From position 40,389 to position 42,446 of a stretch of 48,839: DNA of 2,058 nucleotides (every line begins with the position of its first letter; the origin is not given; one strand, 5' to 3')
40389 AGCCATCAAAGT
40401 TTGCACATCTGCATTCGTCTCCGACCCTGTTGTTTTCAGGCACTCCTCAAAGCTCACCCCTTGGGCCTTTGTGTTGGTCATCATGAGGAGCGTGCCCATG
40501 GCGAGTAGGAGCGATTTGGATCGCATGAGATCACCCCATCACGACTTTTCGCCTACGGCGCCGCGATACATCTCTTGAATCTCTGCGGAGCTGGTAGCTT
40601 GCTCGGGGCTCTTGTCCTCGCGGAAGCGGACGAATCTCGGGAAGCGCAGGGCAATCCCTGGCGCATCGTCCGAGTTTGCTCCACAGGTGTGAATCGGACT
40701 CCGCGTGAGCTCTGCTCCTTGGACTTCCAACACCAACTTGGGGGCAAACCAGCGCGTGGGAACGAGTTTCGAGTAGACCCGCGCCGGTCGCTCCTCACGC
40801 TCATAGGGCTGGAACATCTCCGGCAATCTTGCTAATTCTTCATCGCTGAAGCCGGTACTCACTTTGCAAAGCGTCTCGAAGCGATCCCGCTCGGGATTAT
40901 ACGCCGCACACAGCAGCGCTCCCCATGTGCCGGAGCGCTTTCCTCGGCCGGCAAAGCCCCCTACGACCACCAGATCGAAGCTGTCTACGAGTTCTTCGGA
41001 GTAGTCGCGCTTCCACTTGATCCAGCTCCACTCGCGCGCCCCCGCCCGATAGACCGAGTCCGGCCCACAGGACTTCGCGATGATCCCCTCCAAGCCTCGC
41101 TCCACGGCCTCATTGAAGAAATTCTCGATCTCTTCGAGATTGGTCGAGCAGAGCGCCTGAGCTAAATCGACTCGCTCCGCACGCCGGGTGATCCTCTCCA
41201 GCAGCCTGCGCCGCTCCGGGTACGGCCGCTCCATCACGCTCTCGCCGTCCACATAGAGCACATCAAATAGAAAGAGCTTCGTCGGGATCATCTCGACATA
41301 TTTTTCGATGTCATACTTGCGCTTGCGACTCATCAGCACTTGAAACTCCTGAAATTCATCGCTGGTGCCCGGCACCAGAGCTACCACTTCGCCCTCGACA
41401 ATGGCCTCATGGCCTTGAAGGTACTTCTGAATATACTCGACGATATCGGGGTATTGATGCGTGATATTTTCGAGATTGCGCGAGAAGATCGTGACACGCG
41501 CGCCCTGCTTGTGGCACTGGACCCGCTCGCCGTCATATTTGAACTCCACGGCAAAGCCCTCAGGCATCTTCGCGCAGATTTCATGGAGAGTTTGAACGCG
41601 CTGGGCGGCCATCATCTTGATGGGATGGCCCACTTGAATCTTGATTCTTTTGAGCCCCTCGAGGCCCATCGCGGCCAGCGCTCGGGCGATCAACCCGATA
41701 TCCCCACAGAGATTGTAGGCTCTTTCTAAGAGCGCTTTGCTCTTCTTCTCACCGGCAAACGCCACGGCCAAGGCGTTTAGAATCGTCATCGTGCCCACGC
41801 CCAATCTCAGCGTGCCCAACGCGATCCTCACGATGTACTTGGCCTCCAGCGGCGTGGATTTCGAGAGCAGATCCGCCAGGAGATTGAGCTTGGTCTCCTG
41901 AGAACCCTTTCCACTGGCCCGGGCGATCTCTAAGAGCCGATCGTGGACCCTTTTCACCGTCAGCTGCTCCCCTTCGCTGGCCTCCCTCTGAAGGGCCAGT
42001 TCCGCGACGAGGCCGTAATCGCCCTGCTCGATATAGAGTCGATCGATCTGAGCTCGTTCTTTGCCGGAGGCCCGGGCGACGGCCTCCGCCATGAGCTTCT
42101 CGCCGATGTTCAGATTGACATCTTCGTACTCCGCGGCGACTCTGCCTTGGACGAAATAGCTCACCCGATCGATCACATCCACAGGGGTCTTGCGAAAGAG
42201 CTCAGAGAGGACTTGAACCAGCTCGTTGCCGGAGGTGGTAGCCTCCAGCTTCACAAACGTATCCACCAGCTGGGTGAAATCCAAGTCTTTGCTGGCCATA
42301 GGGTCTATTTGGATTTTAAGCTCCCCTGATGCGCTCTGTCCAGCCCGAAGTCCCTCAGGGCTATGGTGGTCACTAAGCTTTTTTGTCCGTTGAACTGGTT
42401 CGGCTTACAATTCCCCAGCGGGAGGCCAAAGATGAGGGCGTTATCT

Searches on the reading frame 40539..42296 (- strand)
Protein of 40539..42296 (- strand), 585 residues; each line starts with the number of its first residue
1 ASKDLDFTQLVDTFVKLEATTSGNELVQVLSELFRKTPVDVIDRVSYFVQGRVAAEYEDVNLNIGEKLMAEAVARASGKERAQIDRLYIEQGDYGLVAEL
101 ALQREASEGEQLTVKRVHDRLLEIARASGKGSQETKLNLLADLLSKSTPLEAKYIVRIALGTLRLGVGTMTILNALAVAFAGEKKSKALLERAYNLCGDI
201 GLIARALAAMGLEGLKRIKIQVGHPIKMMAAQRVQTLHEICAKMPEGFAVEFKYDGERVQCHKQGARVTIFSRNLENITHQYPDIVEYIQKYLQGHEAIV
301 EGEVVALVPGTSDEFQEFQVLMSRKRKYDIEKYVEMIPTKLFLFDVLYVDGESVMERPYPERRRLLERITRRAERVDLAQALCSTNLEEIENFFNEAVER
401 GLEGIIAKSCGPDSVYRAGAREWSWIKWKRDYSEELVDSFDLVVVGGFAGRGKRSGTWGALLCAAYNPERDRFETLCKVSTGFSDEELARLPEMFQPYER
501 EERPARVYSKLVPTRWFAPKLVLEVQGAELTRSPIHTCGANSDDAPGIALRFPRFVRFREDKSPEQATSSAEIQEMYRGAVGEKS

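Call 95: search_protein_families(library=pfam, proteins=[window:40539-42296:-], max_evalue=0.001)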
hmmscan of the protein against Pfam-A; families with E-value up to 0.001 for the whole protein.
window:40539-42296:- (585 aa): 4 families
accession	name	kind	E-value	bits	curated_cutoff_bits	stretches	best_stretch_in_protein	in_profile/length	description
PF01068.26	DNA_ligase_A_M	-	5.2e-59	199.8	26.2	1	229-429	2-204/204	ATP dependent DNA ligase domain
PF04675.19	DNA_ligase_A_N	-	2.9e-43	148.5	24.6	1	7-177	2-174/174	DNA ligase N terminus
PF04679.21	DNA_ligase_A_C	-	3.5e-24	85.5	27.5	1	454-562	1-94/94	ATP dependent DNA ligase C terminal region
PF09414.15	RNA_ligase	-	1.1e-05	26.1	27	1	248-417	3-162/171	RNA ligase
